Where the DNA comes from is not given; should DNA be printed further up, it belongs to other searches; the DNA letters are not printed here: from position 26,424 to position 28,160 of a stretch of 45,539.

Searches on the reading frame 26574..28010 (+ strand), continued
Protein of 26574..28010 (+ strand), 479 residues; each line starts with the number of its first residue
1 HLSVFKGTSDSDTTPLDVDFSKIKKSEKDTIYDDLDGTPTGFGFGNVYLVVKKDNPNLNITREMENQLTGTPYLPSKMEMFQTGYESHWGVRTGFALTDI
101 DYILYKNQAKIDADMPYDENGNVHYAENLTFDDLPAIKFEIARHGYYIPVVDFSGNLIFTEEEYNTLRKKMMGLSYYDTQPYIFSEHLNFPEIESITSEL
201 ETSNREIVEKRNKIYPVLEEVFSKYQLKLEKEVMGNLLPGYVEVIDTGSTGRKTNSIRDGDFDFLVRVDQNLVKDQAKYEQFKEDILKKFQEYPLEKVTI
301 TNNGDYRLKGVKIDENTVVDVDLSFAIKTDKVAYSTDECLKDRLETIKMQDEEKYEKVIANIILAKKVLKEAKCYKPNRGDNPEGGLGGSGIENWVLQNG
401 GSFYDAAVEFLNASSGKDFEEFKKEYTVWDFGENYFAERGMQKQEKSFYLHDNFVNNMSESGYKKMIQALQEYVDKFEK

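Call 38: fold_search(model_id=the predicted structure, library=pdb)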
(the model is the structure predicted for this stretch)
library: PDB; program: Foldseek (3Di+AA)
matches with E <= 10: 436; with E <= 0.001: 33
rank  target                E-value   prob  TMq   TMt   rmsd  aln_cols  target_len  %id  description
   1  2o1p_A                9.8e-06  1.00  0.35  0.33   8.3       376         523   12  Structure of yeast Poly(A) Polymerase in a somewhat closed state (released 2007-01-23)
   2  6u7b_A                4.1e-05  1.00  0.35  0.49   8.1       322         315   14  Structure of E. coli MS115-1 CdnC:HORMA-deltaN complex (released 2019-12-25)
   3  6p80                  7.1e-05  1.00  0.36  0.51   7.8       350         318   13  Structure of E. coli MS115-1 CdnC + ATP (released 2019-12-25)
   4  4rwp_A                8.4e-05  1.00  0.30  0.39  12.3       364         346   13  Crystal structure of porcine OAS1 in complex with dsRNA (released 2015-05-20)
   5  1fa0_B                9.9e-05  1.00  0.32  0.31  10.6       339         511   13  STRUCTURE OF YEAST POLY(A) POLYMERASE BOUND TO MANGANATE AND 3'-DATP (released 2000-08-30)
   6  4atb_D                1.0e-04  1.00  0.31  0.43   8.6       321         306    9  Crystal structure of the NF90-NF45 dimerisation domain complex with CTP (released 2012-08-01)
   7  5w0n_A                1.4e-04  1.00  0.27  0.33  11.6       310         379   12  Structure of human TUT7 catalytic module (CM) in complex with UMPNPP and U2 RNA (released 2017-06-28)
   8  2q0g_B                2.0e-04  1.00  0.33  0.45   8.2       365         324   13  Terminal uridylyl transferase 4 from Trypanosoma brucei with bound UPU (released 2007-08-28)
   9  6lbj_A                2.3e-04  1.00  0.29  0.41  11.3       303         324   10  Structure of mouse GLD-2 (Terminal nucleotidyltransferase 2, TENT2) (released 2020-07-22)
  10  8opt_A                2.3e-04  1.00  0.34  0.23  12.9       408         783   12  Human terminal uridylyltransferase 7 (TUT7/ZCCHC6) bound with pre-let7g miRNA and Lin28A - complex 2 (released 2024-07-24)
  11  4rwn_A                2.3e-04  0.98  0.24  0.29  13.5       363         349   14  Crystal structure of the pre-reactive state of porcine OAS1 (released 2015-05-20)
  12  3c66_B                2.4e-04  1.00  0.37  0.34   7.9       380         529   12  Yeast poly(A) polymerase in complex with Fip1 residues 80-105 (released 2008-05-20)
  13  1px5_B                2.4e-04  1.00  0.27  0.35  12.8       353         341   12  Crystal structure of the 2'-specific and double-stranded RNA-activated interferon-induced antiviral protein 2'-5'-olig (released 2003-11-25)
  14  6wt9                  4.1e-04  1.00  0.30  0.44   9.0       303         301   14  Structure of STING-associated CdnE c-di-GMP synthase from Capnocytophaga granulosa (released 2020-09-09)
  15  2q0c_A                4.6e-04  1.00  0.33  0.45   7.9       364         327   13  Terminal uridylyl transferase 4 from Trypanosoma brucei with bound CTP (released 2007-08-28)
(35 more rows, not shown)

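Call 44: find_related_loci(query=A1, collection=genome_contigs, flank=10000)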
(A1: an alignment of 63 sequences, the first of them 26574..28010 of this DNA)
Query A1 (479 aa) in genome_contigs; peptide patterns used: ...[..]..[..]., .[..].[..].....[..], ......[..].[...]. (x = any residue, [..] = any of these).
569 stretches matched a pattern; 534 encode a relative of the query (tblastn E <= 1e-3); the best 80 are kept; 79 distinct loci.
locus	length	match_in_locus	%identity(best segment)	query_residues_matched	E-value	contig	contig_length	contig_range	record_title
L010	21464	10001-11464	57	1-479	2e-176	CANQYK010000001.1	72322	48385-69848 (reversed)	MAG: uncultured Bacilli bacterium isolate Lapin-015__bin28 genome assembly, contig: Lapin-015__NODE_274_length_72322_cov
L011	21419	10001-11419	56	2-474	6e-172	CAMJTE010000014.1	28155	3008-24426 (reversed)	MAG: uncultured Bacillales bacterium isolate SRR12081298_bin.74_metaWRAP_v1.3_MAG genome assembly, contig: ERZ12289774.1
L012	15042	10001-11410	53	11-478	1e-167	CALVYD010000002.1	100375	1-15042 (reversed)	MAG: uncultured Bacilli bacterium isolate BRZ_GP__bin21 genome assembly, contig: BRZ_GP__NODE_268_length_100375_cov_60.8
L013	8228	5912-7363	54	2-478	2e-158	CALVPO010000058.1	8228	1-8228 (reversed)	MAG: uncultured Bacilli bacterium isolate BRZ_MK__bin36 genome assembly, contig: BRZ_MK__NODE_5919_length_8228_cov_4.872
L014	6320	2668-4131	50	1-479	3e-154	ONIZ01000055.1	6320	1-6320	uncultured Firmicutes bacterium isolate RUG343 genome assembly, contig: scaffold_8198, whole genome shotgun sequence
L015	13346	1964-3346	50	1-478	6e-153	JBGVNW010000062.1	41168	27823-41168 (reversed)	MAG: Bacilli bacterium isolate fecal_MAG_225 fecal_MAG_225_contig_0062, whole genome shotgun sequence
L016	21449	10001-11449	51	1-473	1e-152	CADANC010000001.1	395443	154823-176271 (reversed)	MAG: uncultured Erysipelotrichaceae bacterium isolate RUG13444 genome assembly, contig: RUG13444_asm_1, whole genome sho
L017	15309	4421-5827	50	2-474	9e-147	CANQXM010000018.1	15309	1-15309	MAG: uncultured Bacilli bacterium isolate Lapin-025__bin7 genome assembly, contig: Lapin-025__NODE_2967_length_15309_cov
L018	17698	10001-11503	49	1-477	6e-146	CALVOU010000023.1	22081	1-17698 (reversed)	MAG: uncultured Bacilli bacterium isolate BRZ_II__bin7 genome assembly, contig: BRZ_II__NODE_2933_length_22081_cov_9.732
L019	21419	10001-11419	51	1-475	6e-145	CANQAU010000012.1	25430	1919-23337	MAG: uncultured Bacilli bacterium isolate Lapin-003-2__bin54 genome assembly, contig: Lapin-003-2__NODE_1878_length_2543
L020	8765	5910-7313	48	3-476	1e-140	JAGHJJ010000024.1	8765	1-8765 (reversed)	MAG: Bacilli bacterium isolate MAG.7 k127_211765, whole genome shotgun sequence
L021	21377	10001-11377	47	8-476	5e-140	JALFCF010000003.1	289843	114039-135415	MAG: Mycoplasmatota bacterium isolate SUG548 k141_54851, whole genome shotgun sequence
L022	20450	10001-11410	49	2-476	2e-139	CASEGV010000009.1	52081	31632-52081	uncultured Mycoplasmatota bacterium isolate A2_L3_372372_idba_bin.42 genome assembly, contig: A2_L3_372372_idba_bin.42.f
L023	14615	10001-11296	48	8-474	4e-129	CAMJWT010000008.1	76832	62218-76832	MAG: uncultured Clostridia bacterium isolate SRR12081298_bin.21_metaWRAP_v1.3_MAG genome assembly, contig: ERZ12289774.2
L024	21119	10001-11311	46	8-478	2e-125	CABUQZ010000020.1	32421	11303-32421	MAG TPA_asm: uncultured Clostridium sp. isolate MGYG-HGUT-04303 genome assembly, contig: GUT_GENOME265610_20, whole geno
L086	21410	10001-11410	42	11-477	1e-113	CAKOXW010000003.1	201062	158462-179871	MAG: uncultured Bacilli bacterium isolate REFINED_METABAT215_TOP10_CONTIGS_1500_ASSEMBLY_K77_MERGED__Hadza_MoBio_hadza-I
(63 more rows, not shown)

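Call 69: fold_search(model_id=the predicted structure, library=viral)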
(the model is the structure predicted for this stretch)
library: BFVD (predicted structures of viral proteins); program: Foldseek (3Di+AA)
matches with E <= 10: 326; with E <= 0.001: 2
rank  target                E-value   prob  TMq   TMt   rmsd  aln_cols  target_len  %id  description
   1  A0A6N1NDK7            2.3e-04  1.00  0.25  0.46   7.6       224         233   14  Putative ORFan [Tupanvirus deep ocean]
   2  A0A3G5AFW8            5.1e-04  1.00  0.31  0.19   7.5       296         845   15  Endonuclease/exonuclease/phosphatase family [Hyperionvirus sp.]
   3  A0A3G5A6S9            1.2e-03  1.00  0.34  0.40   8.0       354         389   12  Uncharacterized protein [Hyperionvirus sp.]
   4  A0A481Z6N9            1.9e-02  0.57  0.16  0.24  15.6       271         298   13  LicD family protein [Pithovirus LCPAC302]
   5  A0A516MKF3            2.0e-02  0.57  0.14  0.13  14.1       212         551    9  (no name in the UniProt tables at hand)
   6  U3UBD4                3.2e-02  0.69  0.24  0.30  14.5       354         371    8  2',5'-oligoadenylate synthetase [Squirrelpox virus]
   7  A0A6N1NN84            3.2e-02  0.66  0.16  0.16  14.2       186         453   12  Uncharacterized protein [Tupanvirus soda lake]
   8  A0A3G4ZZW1            3.2e-02  0.08  0.08  0.10  17.5       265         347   11  L544-like helical domain-containing protein [Faunusvirus sp.]
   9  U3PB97                3.3e-02  0.72  0.13  0.32   7.2       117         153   15  Uncharacterized protein [Burkholderia phage JG068]
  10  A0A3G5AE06            5.2e-02  0.41  0.17  0.30  16.9       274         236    9  Uncharacterized protein [Satyrvirus sp.]
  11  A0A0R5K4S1            6.4e-02  0.14  0.13  0.23  16.1       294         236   13  Uncharacterized protein [Qinghai Lake virophage]
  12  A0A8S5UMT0            6.8e-02  0.14  0.14  0.18  17.9       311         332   14  DNA polymerase-like protein [Myoviridae sp. ctCo31]
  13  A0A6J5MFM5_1          8.5e-02  0.47  0.20  0.11  14.4       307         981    9  ART-PolyVal-like domain-containing protein [uncultured Caudovirales phage]
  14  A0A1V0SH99            1.0e-01  0.85  0.14  0.16   4.6        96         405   12  Uncharacterized protein [Hokovirus HKV1]
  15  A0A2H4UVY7            1.1e-01  0.63  0.12  0.06   5.2        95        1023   12  Uncharacterized protein [Bodo saltans virus]
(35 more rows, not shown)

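Call 86: find_encoding_contigs(protein=P0150, flank=10000, max_places=2)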
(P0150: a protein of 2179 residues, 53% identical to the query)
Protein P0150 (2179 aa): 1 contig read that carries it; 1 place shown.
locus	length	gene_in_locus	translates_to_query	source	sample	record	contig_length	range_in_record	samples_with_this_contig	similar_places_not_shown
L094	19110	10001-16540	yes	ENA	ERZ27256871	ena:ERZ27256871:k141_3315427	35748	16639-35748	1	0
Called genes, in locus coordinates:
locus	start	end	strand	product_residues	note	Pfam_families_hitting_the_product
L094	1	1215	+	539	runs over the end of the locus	PF13531:SBP_bac_11, PF00092:VWA, PF13519:VWA_2, PF13768:VWA_3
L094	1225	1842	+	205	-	PF10112:Halogen_Hydrol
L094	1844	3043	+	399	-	-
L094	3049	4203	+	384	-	PF05816:TelA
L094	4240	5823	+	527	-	PF05496:RuvB_N (weak), PF00004:AAA, PF17866:AAA_lid_6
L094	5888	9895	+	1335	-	PF02661:Fic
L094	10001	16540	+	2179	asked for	-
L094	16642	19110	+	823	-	?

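Call 91: search_protein_families(library=pfam, alignment_id=A1, max_evalue=0.1)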
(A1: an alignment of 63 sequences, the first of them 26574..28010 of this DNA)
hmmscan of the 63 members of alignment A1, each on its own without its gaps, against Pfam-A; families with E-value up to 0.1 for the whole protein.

A. member 1, window:26574-28010:+ (479 aa): 1 family
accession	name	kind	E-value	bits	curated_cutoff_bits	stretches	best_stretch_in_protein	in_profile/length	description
PF01909.29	NTP_transf_2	-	0.028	15.2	21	0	242-304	15-78/93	Nucleotidyltransferase domain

B. families by the number of members that match (of 63 scanned): 24 families
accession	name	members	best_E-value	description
PF01909.29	NTP_transf_2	27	1.6e-06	Nucleotidyltransferase domain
PF18735.6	HEPN_RiboL-PSP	9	3.2e-07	RiboL-PSP-HEPN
PF18144.7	SMODS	3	0.018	Second Messenger Oligonucleotide or Dinucleotide Synthetase domain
PF03999.17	MAP65_ASE1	3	0.025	Microtubule associated protein (MAP65/ASE1 family)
PF23659.1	UFL1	3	0.052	E3 UFM1-protein ligase 1-like domain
PF15089.11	Redic1-like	2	0.0095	Regulator of DNA class I crossover intermediates 1-like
PF02996.22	Prefoldin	2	0.014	Prefoldin subunit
PF02777.23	Sod_Fe_C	2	0.046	Iron/manganese superoxide dismutases, C-terminal domain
PF16230.10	DUF4889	1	0.0019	Domain of unknown function (DUF4889)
PF19087.6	DUF5776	1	0.022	Domain of unknown function (DUF5776)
PF00257.24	Dehydrin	1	0.022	Dehydrin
PF07959.18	Fucose_pyrophosphorylase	1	0.033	Fucose pyrophosphorylase domain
PF21538.2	Med15_M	1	0.037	ARC105/Med15 mediator subunit central domain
PF13713.11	BRX_N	1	0.041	Transcription factor BRX N-terminal domain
PF07528.20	DZF_N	1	0.048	DZF N-terminal domain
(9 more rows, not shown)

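Call 94: search_dna_similar(query=window:26574-28010:+, collection=phages, mode=protein, max_rows=15)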
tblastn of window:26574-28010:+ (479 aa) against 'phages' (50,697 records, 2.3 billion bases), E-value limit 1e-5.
No match.

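Call 95: search_dna_similar(query=window:26574-28010:+, collection=plasmids, mode=protein, max_rows=15)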
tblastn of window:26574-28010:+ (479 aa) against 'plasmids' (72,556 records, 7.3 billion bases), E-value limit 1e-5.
No match.

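Call 96: find_related_loci(query=A1, collection=viral_contigs, flank=8000)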
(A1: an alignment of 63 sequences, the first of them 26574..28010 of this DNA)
Query A1 (479 aa) in viral_contigs; peptide patterns used: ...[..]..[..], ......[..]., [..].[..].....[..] (x = any residue, [..] = any of these).
52 stretches matched a pattern, but none encodes a relative of the query by tblastn (E <= 1e-3).

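Call 98: search_solved_structures(query=L019:2-14632:+, max_evalue=0.01)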
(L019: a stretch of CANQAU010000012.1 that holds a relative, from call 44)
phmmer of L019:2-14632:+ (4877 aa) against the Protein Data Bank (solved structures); distinct sequences matched with E-value up to 0.01: 1.
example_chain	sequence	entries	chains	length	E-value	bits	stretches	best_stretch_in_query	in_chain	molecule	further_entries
1ojq_A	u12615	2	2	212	2.1e-05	24.4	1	4508-4584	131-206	ADP-RIBOSYLTRANSFERASE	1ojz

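Call 99: search_solved_structures(query=L086:2-13729:+, max_evalue=0.01)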
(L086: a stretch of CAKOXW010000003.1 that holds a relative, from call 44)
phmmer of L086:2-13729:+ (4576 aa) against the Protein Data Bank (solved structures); distinct sequences matched with E-value up to 0.01: 0.
